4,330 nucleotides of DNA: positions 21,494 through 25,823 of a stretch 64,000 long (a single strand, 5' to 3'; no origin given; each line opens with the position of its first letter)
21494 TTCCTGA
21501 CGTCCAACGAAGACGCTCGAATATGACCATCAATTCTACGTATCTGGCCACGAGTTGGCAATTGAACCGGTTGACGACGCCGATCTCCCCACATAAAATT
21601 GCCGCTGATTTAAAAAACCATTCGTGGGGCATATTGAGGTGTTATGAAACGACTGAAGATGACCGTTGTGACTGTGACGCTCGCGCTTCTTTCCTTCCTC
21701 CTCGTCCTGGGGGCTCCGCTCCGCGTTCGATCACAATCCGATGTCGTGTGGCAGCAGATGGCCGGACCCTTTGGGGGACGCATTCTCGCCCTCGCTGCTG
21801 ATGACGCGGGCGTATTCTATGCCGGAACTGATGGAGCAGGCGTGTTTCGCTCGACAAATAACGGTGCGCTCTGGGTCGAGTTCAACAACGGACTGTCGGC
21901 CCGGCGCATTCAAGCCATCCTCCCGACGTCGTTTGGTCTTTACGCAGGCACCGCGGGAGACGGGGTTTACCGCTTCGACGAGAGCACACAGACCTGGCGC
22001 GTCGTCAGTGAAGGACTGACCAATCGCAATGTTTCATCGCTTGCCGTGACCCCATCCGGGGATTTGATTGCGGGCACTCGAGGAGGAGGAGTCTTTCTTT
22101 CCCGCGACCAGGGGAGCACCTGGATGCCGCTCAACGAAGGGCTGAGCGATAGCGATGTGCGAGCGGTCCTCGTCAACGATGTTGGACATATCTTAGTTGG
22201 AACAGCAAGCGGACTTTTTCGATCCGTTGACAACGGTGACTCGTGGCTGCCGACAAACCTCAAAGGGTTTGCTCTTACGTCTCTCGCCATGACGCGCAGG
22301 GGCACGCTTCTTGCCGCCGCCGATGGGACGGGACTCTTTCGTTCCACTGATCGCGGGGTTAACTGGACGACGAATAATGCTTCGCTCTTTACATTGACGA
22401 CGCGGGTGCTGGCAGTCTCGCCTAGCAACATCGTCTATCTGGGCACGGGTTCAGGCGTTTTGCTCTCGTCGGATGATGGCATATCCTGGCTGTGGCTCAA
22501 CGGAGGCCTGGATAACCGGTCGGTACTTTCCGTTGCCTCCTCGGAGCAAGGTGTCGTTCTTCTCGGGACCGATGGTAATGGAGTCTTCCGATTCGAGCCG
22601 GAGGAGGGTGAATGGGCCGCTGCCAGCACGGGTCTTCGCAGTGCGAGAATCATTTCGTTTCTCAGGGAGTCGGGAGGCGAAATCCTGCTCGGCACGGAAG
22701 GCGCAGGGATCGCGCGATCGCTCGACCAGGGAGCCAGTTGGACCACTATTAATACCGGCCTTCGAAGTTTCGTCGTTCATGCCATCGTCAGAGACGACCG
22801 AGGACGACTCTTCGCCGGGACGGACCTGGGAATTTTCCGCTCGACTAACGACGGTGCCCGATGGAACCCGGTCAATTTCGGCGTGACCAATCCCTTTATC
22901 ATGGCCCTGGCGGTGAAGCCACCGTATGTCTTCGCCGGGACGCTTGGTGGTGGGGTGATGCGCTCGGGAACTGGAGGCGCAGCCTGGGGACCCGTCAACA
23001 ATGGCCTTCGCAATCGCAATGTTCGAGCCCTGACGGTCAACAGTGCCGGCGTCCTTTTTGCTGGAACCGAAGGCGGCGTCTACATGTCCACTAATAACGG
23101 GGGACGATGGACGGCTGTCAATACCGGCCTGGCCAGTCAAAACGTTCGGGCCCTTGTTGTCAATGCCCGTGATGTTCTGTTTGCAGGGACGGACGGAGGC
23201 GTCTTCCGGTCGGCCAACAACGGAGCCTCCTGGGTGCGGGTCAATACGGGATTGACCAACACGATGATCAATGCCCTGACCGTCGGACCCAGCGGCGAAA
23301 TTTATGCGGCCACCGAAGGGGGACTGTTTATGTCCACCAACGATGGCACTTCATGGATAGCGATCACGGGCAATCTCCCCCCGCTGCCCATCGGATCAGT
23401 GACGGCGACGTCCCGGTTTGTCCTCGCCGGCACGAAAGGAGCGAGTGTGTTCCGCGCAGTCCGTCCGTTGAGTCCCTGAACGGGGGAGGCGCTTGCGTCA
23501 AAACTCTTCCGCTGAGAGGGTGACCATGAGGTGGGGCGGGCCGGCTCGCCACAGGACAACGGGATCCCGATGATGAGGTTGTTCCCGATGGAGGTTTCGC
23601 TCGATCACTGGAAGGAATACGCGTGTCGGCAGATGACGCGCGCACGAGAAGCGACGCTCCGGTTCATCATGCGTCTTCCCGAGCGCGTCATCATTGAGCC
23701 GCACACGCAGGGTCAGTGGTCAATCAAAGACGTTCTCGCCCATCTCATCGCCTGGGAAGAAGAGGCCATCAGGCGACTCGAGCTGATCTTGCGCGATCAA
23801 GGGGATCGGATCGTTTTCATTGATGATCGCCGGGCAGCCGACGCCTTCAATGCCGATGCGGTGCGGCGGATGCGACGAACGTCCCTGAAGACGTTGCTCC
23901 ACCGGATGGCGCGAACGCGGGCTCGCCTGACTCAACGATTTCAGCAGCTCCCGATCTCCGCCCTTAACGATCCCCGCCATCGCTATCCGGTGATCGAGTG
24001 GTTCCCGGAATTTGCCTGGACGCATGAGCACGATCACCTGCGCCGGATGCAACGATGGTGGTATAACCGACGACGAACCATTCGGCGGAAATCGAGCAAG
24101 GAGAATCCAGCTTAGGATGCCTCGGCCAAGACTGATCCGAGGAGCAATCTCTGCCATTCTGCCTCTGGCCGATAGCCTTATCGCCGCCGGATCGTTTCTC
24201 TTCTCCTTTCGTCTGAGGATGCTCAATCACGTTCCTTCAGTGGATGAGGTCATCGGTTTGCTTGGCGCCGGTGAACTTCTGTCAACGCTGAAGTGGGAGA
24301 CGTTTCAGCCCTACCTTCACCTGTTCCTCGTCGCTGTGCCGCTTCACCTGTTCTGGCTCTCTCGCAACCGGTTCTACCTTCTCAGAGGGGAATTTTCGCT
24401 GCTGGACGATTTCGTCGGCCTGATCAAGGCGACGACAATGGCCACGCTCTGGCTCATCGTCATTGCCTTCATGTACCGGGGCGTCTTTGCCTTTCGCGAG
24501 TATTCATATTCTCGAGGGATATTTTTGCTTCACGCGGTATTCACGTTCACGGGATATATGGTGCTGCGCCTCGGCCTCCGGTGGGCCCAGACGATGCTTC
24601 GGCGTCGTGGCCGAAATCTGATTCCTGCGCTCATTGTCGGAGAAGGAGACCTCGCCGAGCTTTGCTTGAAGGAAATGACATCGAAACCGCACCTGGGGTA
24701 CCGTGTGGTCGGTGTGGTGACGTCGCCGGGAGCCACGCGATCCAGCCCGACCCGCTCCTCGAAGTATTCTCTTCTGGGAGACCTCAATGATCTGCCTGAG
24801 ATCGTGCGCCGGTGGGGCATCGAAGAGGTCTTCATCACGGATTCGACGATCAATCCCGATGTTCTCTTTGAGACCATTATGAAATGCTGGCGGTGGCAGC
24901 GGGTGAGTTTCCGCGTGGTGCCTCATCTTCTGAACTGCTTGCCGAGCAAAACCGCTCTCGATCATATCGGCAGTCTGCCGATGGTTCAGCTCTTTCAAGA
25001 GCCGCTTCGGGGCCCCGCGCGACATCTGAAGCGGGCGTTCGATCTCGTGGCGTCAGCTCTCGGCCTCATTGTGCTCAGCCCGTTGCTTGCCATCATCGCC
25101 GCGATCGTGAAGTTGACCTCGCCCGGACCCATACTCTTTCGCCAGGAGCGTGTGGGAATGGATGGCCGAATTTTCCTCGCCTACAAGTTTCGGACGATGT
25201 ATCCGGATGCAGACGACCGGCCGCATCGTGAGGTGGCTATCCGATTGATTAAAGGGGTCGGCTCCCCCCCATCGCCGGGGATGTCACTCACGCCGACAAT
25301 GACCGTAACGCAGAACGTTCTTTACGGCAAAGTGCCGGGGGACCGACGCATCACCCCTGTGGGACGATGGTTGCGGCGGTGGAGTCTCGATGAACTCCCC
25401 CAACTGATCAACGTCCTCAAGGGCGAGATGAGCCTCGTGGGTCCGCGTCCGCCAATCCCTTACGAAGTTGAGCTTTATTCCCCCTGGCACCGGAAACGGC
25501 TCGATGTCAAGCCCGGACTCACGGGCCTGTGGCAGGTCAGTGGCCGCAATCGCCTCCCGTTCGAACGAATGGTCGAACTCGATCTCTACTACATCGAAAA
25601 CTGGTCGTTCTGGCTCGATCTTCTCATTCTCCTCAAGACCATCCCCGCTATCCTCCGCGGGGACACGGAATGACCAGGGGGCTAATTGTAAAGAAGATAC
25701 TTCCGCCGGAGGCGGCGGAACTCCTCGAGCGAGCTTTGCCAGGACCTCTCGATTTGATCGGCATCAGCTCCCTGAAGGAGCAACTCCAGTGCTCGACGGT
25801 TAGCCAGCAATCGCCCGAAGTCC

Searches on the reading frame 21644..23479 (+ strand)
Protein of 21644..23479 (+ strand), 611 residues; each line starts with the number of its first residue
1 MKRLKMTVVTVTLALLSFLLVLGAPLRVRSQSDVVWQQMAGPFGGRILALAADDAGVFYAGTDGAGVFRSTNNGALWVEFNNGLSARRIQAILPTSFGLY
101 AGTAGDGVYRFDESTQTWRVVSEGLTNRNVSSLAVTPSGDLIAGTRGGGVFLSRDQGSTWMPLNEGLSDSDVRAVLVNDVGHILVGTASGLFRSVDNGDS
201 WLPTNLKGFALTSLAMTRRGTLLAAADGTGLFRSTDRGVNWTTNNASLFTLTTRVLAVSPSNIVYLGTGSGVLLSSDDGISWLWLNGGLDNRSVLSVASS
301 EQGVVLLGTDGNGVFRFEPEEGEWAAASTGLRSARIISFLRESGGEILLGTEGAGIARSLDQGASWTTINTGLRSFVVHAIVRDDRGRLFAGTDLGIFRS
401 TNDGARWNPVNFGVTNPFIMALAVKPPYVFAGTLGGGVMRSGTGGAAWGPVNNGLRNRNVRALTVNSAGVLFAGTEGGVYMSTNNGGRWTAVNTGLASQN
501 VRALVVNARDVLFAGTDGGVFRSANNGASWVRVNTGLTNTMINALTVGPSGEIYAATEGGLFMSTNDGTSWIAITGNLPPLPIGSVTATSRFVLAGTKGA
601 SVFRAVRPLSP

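Call 34: search_protein_families(library=pfam, proteins=[window:21644-23479:+], max_evalue=0.00001)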
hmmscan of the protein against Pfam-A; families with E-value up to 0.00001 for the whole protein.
window:21644-23479:+ (611 aa): 4 families
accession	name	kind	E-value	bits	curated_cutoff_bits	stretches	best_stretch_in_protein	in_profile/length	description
PF07494.17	Reg_prop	-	3.4e-17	60.8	20.4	0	378-394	7-23/24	Two component regulator propeller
PF15902.12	Sortilin-Vps10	-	2e-16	60.3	33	0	520-578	3-64/446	Sortilin, neurotensin receptor 3,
PF19755.4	DUF6242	-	9.8e-14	52.2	29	0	459-530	145-217/217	Domain of unknown function (DUF6242)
PF02012.26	BNR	-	1.8e-08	33.6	27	0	232-242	1-11/12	BNR/Asp-box repeat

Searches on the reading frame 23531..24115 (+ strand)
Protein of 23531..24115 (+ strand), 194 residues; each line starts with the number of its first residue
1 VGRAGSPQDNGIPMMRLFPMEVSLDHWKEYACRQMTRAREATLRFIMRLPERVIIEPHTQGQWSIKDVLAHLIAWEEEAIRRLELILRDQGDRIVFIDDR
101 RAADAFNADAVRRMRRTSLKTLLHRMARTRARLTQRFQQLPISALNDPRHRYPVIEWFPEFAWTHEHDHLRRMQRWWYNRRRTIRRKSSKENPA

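Call 34: search_protein_families(library=pfam, proteins=[window:23531-24115:+], max_evalue=0.00001)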
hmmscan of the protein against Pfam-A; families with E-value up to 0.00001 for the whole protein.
window:23531-24115:+ (194 aa): 1 family
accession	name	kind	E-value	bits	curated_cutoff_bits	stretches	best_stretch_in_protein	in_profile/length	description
PF12867.12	DinB_2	-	1.6e-13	51.7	24.8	1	34-171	1-126/128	DinB superfamily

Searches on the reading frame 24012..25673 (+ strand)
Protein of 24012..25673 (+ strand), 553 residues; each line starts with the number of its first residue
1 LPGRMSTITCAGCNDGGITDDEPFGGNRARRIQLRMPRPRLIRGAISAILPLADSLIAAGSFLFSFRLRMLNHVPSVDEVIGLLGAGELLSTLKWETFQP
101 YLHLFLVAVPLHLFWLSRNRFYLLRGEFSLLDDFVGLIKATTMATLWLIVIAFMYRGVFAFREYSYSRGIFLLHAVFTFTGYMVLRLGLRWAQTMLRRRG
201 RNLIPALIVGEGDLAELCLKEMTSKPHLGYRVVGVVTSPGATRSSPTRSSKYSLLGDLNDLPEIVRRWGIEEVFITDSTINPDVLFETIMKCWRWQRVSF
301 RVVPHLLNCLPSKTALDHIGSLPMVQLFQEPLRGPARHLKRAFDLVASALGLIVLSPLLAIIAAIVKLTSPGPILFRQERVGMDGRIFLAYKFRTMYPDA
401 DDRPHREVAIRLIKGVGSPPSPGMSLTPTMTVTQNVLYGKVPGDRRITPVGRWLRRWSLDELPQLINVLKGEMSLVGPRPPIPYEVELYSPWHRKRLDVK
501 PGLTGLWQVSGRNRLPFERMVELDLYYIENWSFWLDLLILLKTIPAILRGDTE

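Call 34: search_protein_families(library=pfam, proteins=[window:24012-25673:+], max_evalue=0.00001)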
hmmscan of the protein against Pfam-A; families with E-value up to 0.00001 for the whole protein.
window:24012-25673:+ (553 aa): 2 families
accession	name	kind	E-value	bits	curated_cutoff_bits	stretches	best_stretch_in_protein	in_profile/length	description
PF02397.22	Bac_transf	-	2.2e-67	226.5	27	1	340-548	1-178/179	Bacterial sugar transferase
PF13727.12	CoA_binding_3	-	1.5e-18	67.9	25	1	141-293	19-165/175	CoA-binding domain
